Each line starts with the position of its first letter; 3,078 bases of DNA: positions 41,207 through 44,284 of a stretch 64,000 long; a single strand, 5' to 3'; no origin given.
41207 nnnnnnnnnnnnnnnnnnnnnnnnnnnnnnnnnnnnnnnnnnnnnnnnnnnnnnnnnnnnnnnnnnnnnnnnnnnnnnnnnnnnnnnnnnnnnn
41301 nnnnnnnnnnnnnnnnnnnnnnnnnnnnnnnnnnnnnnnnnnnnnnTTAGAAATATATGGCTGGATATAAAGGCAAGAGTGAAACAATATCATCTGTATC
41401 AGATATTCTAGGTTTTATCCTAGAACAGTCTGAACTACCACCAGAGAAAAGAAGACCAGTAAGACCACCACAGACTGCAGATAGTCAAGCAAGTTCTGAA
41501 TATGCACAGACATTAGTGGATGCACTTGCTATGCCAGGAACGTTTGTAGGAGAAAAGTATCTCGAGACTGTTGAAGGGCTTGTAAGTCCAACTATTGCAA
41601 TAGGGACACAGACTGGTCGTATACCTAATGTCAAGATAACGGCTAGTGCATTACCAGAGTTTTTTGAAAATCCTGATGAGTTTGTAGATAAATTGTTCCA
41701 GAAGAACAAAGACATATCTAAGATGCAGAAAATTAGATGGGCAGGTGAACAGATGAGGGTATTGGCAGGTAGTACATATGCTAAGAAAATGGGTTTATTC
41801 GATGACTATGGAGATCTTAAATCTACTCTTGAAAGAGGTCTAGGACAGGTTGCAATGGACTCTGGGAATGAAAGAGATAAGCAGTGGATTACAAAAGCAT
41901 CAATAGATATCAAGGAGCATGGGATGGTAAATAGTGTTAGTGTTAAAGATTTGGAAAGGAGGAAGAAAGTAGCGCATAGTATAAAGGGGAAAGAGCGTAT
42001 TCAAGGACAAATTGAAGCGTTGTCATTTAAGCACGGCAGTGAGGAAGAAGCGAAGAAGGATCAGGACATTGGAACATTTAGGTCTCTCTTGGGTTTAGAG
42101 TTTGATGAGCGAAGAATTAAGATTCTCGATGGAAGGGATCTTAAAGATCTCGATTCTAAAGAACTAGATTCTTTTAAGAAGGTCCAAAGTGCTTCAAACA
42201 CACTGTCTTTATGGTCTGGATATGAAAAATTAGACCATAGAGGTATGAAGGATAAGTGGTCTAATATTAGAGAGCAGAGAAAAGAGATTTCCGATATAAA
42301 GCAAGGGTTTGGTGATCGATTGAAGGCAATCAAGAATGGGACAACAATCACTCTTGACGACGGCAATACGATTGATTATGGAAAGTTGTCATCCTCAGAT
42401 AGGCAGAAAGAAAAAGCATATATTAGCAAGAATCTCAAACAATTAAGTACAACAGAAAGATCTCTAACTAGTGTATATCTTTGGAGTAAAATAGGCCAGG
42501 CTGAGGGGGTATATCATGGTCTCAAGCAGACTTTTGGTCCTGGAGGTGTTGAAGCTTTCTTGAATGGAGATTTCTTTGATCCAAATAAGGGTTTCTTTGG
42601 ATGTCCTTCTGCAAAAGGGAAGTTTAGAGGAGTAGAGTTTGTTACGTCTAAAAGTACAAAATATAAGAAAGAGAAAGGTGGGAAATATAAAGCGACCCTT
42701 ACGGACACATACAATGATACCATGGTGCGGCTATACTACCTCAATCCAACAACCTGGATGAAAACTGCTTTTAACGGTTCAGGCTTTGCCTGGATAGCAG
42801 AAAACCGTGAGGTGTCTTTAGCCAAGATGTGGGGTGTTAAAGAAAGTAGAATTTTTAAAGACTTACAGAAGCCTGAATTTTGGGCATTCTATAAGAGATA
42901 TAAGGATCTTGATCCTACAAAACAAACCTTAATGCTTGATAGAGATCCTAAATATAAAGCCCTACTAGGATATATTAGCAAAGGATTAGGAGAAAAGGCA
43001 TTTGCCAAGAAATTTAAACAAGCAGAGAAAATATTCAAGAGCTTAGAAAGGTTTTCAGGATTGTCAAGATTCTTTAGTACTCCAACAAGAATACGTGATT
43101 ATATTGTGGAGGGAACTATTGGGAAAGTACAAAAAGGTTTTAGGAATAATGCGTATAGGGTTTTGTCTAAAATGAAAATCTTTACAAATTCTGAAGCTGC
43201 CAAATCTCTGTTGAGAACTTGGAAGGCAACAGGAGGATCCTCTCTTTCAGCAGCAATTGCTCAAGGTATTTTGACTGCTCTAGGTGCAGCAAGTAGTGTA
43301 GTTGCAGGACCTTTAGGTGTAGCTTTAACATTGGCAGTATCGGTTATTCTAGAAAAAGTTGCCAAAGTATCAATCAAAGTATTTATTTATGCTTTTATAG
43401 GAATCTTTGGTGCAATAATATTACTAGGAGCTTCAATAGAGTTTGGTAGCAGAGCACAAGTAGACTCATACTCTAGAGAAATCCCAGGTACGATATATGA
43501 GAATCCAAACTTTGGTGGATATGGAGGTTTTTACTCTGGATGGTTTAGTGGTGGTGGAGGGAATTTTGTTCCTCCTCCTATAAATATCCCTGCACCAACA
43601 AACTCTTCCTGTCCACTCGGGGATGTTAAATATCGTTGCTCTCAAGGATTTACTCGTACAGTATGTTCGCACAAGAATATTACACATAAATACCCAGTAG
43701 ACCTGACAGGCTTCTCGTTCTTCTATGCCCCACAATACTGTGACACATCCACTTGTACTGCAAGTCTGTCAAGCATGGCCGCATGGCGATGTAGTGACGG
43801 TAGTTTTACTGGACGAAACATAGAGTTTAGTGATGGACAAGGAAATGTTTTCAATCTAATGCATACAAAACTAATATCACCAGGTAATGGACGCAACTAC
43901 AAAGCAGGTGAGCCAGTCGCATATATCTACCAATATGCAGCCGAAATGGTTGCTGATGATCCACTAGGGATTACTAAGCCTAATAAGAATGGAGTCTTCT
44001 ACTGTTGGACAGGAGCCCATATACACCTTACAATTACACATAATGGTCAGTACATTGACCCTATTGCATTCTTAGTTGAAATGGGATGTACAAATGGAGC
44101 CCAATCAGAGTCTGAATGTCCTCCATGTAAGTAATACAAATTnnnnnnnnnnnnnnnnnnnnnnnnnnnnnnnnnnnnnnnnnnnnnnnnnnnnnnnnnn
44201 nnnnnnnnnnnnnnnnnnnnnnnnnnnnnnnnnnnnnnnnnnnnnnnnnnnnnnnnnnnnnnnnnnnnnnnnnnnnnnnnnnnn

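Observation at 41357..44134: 925-aa protein coupling a large cytoplasmic domain, through a TM hairpin and a Gly-rich linker, to an extracellular Cys-rich M23-like peptidase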

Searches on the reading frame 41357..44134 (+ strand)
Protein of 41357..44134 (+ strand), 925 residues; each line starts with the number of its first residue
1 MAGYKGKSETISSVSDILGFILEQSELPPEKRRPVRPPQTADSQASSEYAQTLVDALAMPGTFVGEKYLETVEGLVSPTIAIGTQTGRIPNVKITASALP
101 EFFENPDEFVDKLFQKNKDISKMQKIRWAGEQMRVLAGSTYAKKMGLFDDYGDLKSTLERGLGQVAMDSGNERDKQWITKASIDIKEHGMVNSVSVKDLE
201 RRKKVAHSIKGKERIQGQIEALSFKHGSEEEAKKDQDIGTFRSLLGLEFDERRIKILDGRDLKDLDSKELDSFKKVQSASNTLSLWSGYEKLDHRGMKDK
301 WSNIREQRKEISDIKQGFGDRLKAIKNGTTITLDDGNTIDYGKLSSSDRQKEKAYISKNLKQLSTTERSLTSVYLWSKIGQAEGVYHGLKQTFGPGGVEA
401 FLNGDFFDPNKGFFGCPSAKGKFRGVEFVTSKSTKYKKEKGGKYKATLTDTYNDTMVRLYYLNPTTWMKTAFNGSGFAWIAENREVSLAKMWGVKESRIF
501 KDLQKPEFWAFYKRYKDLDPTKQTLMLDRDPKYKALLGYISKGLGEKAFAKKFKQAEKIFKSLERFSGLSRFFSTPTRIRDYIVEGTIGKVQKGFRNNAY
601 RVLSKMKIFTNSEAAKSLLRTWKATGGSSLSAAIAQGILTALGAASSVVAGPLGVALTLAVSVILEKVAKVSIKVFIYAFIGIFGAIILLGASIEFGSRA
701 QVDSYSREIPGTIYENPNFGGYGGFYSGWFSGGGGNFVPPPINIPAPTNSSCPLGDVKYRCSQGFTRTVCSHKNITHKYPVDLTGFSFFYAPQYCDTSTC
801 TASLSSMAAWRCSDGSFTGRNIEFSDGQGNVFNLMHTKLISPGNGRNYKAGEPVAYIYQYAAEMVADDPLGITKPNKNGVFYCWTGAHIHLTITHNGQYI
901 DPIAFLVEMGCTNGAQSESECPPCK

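Call 4: search_protein_families(library=pfam, proteins=[window:41357-44134:+], max_evalue=0.1)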
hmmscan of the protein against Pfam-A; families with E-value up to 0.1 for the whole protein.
window:41357-44134:+ (925 aa): 1 family
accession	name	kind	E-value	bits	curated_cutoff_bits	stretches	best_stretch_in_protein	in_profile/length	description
PF01925.25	TauE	-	0.011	15.8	32.6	1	643-741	69-154/237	Sulfite exporter TauE/SafE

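Call 5: search_protein_families(library=ncbifam, proteins=[window:41357-44134:+], max_evalue=0.1)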
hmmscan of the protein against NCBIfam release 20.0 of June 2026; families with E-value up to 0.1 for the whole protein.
window:41357-44134:+ (925 aa): 0 families

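Call 8: find_homologous_proteins(query=window:41357-44131:+, max_evalue=0.001)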
Query window:41357-44131:+ (925 aa): 16 proteins with E <= 0.001 among 8000 candidates.
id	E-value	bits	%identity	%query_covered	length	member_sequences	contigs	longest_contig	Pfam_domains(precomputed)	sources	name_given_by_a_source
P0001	0.0e+0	2127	100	100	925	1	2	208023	-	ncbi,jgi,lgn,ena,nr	ncbi:hypothetical protein K8R14_00810 [bacterium]|nr:hypothetical protein [bacterium]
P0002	0.0e+0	1279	60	100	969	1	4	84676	-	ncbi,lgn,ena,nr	ncbi:hypothetical protein K8R20_02910 [bacterium]|nr:hypothetical protein [bacterium]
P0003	0.0e+0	1044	51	100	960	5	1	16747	-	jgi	-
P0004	6.3e-235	801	44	100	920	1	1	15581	-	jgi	jgi:hypothetical protein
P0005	5.0e-209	715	42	99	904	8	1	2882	-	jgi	jgi:hypothetical protein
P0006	2.6e-204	699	41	99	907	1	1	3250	-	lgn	-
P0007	1.8e-202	693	41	99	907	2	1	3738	-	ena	-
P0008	9.6e-196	671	41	99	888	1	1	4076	-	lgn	-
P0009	3.9e-194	666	41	99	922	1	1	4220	-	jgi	jgi:hypothetical protein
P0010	8.4e-180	618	38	99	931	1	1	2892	-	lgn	-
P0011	3.9e-178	613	39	99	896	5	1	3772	PF01551.30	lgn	-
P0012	2.0e-177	610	44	78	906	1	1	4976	-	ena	-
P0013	8.2e-176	605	43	77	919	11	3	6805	PF13035.11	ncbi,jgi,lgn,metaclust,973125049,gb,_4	metaclust:\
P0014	1.0e-171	592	39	100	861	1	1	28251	-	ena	-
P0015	5.1e-159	549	35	100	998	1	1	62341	-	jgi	jgi:hypothetical protein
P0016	1.4e-154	535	36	99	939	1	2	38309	-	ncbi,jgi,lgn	-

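Call 9: search_solved_structures(query=window:41357-44131:+, max_evalue=10)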
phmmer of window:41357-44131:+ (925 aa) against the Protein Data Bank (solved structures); distinct sequences matched with E-value up to 10: 6.
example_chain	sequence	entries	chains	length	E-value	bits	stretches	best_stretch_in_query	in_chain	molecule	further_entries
6qs0_A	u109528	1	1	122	0.69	11.3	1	212-278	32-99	Putative outer membrane protein BBA03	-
5vgz_D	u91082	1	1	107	0.83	11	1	272-356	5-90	26S proteasome regulatory subunit 6B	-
7dr0_L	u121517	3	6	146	1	10.7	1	676-736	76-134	Photosystem I reaction center subunit XI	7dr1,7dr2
9pf1_D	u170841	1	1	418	2.3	9.5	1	261-354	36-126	26S proteasome regulatory subunit 6B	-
12bm_D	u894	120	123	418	2.3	9.5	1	261-354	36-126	26S proteasome regulatory subunit 6B | 26S protease regulatory subunit 6B | RPT3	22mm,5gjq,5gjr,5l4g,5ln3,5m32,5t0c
6epc_K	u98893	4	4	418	2.3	9.5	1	261-354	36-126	26S proteasome regulatory subunit 6B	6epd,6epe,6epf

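Call 12: search_protein_families(library=phrogs, proteins=[window:41357-44134:+], max_evalue=0.01)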
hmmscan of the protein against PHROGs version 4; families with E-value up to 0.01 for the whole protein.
window:41357-44134:+ (925 aa): 0 families

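Call 13: search_protein_families(library=pfam, alignment_id=A1, max_evalue=0.01)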
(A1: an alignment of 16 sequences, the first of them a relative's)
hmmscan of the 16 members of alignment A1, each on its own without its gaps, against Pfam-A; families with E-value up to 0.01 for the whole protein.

A. member 1, P0001 (925 aa): 0 families

B. families by the number of members that match (of 16 scanned): 2 families
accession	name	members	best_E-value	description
PF01551.29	Peptidase_M23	5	1.1e-05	Peptidase family M23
PF13035.11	DUF3896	1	3.3e-06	Protein of unknown function (DUF3896)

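Call 18: find_encoding_contigs(protein=P0002, flank=10000, max_places=2)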
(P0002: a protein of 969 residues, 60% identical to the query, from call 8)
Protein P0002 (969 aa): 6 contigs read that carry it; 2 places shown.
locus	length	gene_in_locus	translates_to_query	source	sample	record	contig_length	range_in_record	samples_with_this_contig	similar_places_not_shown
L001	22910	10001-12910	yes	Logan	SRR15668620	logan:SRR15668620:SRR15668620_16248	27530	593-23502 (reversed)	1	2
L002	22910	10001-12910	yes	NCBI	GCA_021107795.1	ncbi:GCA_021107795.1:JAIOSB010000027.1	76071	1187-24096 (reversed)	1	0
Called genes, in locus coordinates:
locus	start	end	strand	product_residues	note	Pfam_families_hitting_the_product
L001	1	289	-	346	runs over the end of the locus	PF17125:Methyltr_RsmF_N (faint), PF01189:Methyltr_RsmB-F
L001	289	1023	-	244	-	PF04452:Methyltrans_RNA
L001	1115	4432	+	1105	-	PF16656:Pur_ac_phosph_N (weak)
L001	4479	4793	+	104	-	-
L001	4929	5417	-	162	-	PF01936:NYN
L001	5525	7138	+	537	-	PF00041:fn3 (faint), PF16656:Pur_ac_phosph_N (weak), PF23376:Fn3_VIN3 (faint), PF16656:Pur_ac_phosph_N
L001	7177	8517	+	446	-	-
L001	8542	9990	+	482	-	-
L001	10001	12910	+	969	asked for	-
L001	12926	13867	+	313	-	-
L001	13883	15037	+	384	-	PF08239:SH3_3 (weak)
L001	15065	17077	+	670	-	PF00580:UvrD-helicase, PF13245:AAA_19, PF13604:AAA_30 (faint), PF01443:Viral_helicase1 (faint), PF13087:AAA_12 (faint), PF13361:UvrD_C, PF13538:UvrD_C_2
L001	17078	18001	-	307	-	PF07501:G5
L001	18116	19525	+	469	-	PF12895:ANAPC3 (faint), PF07719:TPR_2 (faint), PF13174:TPR_6 (faint), PF13176:TPR_7 (faint), PF13428:TPR_14 (faint), PF00515:TPR_1 (faint), PF13181:TPR_8 (faint), PF13424:TPR_12 (faint), +2 more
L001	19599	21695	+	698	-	PF00009:GTP_EFTU, PF03144:GTP_EFTU_D2, PF22042:EF-G_D2, PF14492:EFG_III, PF16658:RF3_C (weak), PF03764:EFG_IV, PF00679:EFG_C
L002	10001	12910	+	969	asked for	-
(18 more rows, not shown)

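Call 19: find_encoding_contigs(protein=P0015, flank=10000, max_places=2)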
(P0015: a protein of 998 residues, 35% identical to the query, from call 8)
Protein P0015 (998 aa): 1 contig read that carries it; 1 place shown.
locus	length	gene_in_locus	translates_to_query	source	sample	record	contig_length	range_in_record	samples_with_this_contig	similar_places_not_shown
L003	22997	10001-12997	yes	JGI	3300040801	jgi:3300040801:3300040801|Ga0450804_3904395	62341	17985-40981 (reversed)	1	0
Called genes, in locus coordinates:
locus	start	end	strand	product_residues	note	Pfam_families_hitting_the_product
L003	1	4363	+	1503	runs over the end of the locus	PF00041:fn3 (faint), PF16656:Pur_ac_phosph_N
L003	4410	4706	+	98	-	-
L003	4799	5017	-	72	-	PF01936:NYN (weak)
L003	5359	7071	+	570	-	PF00041:fn3, PF16656:Pur_ac_phosph_N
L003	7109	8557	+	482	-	-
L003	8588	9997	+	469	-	-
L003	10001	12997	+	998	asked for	-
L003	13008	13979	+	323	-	-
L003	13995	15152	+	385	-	PF08239:SH3_3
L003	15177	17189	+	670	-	PF00580:UvrD-helicase, PF13245:AAA_19, PF13604:AAA_30 (faint), PF01443:Viral_helicase1 (faint), PF13361:UvrD_C, PF13538:UvrD_C_2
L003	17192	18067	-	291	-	PF07501:G5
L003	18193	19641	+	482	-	PF07719:TPR_2 (faint), PF13181:TPR_8 (faint), PF13428:TPR_14 (faint), PF13432:TPR_16 (faint), PF14559:TPR_19 (faint)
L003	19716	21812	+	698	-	PF00009:GTP_EFTU, PF03144:GTP_EFTU_D2, PF22042:EF-G_D2, PF14492:EFG_III, PF16658:RF3_C (weak), PF03764:EFG_IV, PF00679:EFG_C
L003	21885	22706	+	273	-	PF01066:CDP-OH_P_transf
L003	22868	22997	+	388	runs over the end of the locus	PF00009:GTP_EFTU, PF03144:GTP_EFTU_D2, PF03143:GTP_EFTU_D3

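Call 24: find_encoding_contigs(protein=P0016, flank=10000, max_places=1)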
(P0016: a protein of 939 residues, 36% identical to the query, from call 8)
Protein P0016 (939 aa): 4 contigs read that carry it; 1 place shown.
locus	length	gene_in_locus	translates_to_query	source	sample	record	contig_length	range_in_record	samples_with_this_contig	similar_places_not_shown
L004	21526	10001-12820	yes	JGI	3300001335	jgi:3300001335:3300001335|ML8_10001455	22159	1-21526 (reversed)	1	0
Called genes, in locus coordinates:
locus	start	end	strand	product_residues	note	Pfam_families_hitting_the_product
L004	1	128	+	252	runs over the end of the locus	?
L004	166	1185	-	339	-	PF17125:Methyltr_RsmF_N, PF01189:Methyltr_RsmB-F, PF13847:Methyltransf_31 (weak)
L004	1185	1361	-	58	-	PF04452:Methyltrans_RNA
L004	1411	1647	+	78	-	-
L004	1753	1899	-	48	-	-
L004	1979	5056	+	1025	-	PF16656:Pur_ac_phosph_N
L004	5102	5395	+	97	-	-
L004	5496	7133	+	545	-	PF16656:Pur_ac_phosph_N, PF00041:fn3, PF16656:Pur_ac_phosph_N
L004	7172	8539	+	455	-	-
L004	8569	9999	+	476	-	-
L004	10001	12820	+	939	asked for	-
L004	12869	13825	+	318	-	-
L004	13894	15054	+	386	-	PF08239:SH3_3 (weak)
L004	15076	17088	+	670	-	PF00580:UvrD-helicase, PF13245:AAA_19, PF13604:AAA_30 (faint), PF01443:Viral_helicase1 (faint), PF13361:UvrD_C, PF13538:UvrD_C_2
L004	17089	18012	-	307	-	PF07501:G5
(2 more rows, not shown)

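Call 25: find_encoding_contigs(protein=P0013, flank=10000, max_places=2)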
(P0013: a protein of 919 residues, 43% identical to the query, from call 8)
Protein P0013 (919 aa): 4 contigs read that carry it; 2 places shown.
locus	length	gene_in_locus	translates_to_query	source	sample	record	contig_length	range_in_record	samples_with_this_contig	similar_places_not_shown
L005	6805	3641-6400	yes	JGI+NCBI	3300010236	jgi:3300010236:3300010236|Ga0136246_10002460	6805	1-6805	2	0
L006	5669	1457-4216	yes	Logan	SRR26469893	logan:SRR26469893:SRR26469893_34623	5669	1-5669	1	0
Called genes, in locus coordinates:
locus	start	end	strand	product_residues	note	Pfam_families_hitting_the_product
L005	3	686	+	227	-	?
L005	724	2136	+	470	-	-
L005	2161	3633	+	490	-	-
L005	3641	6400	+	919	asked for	PF13035:DUF3896 (weak)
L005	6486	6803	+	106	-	?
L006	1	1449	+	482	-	?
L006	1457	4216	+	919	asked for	PF13035:DUF3896 (weak)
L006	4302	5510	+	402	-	-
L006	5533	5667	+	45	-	?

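Call 26: search_protein_representatives(alignment_id=A1)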
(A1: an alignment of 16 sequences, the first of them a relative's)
Query: 16 sequences, 911 profile positions. Proteins with E-value up to 0.001 (for the whole library): 224; up to 1e-10: 178; up to 1e-30: 98. The best 150 are listed.
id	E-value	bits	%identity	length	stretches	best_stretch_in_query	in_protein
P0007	0.0e+00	1421.5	-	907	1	1-909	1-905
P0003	0.0e+00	1316.9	-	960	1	1-909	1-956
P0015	0.0e+00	1305.5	-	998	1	1-910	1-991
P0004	0.0e+00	1266.5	-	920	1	1-905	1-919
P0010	0.0e+00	1239.5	-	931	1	1-908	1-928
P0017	0.0e+00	1142.0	-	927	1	1-910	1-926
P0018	5.8e-298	1007.4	-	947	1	1-907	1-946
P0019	1.1e-201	688.8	-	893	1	1-908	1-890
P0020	6.5e-135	467.8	-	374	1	4-389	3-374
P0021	6.2e-124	431.5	-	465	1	455-908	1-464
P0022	9.1e-109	381.3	-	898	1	1-909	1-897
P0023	9.4e-107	374.6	-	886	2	329-906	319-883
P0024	3.7e-102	359.4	-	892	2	324-905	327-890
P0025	1.8e-100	353.8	-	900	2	285-905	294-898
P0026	6.7e-97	342.0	-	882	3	553-903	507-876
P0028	4.6e-96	339.3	-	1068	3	329-728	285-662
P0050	4.7e-74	266.4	-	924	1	1-906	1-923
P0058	8.9e-62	225.8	-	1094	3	1-151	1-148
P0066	9.6e-56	205.8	-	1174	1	1-729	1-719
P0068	2.1e-54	201.4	-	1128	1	1-753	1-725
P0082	9.7e-48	179.3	-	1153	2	283-723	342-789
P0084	6.8e-47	176.5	-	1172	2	271-719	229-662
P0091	1.3e-43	165.7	-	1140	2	340-728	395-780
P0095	2.0e-41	158.4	-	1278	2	347-676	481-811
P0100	3.0e-38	147.9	-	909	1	1-719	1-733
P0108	1.7e-32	128.9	-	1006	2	351-900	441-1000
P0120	8.8e-26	106.7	-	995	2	456-897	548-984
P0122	1.2e-25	106.3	-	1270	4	548-904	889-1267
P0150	2.8e-18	81.9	-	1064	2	440-900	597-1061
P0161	6.5e-17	77.3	-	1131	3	636-897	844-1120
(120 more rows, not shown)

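Call 38: search_protein_families(library=pfam, proteins=[P0084, P0058, P0066, P0068, P0082, P0091, P0095, P0028], max_evalue=0.01)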
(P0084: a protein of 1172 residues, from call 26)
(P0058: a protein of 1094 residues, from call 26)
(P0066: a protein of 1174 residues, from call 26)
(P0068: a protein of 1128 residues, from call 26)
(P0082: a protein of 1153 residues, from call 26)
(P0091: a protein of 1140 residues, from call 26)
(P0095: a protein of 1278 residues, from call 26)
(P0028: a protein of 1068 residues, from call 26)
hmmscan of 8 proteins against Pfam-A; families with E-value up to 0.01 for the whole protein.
P0084 (1172 aa): 1 family
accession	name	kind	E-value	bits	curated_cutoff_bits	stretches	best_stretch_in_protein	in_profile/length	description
PF05257.22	CHAP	-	4e-05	24.5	26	1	1044-1141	6-81/81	CHAP domain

P0058 (1094 aa): 0 families

P0066 (1174 aa): 1 family
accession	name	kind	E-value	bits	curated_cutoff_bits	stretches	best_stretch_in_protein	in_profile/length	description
PF06476.17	DUF1090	-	0.00037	20.9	24.4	1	217-257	69-109/110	Protein of unknown function (DUF1090)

P0068 (1128 aa): 0 families

P0082 (1153 aa): 0 families

P0091 (1140 aa): 0 families

P0095 (1278 aa): 2 families
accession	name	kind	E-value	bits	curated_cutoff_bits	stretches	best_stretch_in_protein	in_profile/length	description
PF06476.17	DUF1090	-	2.9e-06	27.7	24.4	1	356-405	60-109/110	Protein of unknown function (DUF1090)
PF03631.20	Virul_fac_BrkB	-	0.0044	17.1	33.7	1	742-848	37-140/259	Virulence factor BrkB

P0028 (1068 aa): 1 family
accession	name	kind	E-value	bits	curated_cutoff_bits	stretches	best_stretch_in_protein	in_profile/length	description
PF01551.29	Peptidase_M23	-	0.00058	20.4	28.7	1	959-1044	15-95/96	Peptidase family M23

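Call 42: find_related_loci(query=A1, collection=genome_contigs, flank=8000)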
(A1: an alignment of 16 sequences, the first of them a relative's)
Query A1 (925 aa) in genome_contigs; peptide patterns used: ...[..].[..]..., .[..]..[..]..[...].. (x = any residue, [..] = any of these).
53 stretches matched a pattern; 5 encode a relative of the query (tblastn E <= 1e-3); 5 distinct loci.
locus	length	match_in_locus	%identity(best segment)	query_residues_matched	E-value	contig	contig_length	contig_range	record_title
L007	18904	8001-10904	60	1-925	0e+0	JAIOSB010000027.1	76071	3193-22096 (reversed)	MAG: bacterium isolate SMBSF33 bin_103_k127_272643, whole genome shotgun sequence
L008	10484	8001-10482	47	1-797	0e+0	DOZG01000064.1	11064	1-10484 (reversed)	MAG TPA_asm: Patescibacteria group bacterium isolate UBA9296 contig_88801, whole genome shotgun sequence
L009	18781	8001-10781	36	5-922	2e-160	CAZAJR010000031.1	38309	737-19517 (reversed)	MAG TPA_asm: uncultured Candidatus Saccharibacteria bacterium isolate SRP067234_co1_14 genome assembly, contig: k99_4901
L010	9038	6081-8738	39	5-922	0e+0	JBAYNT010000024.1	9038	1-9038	MAG: Candidatus Dojkabacteria bacterium isolate SO_2016_LW1_71 scaffold10141_LW64-88_2016, whole genome shotgun sequence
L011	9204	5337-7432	40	5-743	2e-107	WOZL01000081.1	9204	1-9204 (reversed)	MAG: Candidatus Dojkabacteria bacterium isolate WOFB23 NODE_3120_length_9204_cov_7.792874, whole genome shotgun sequence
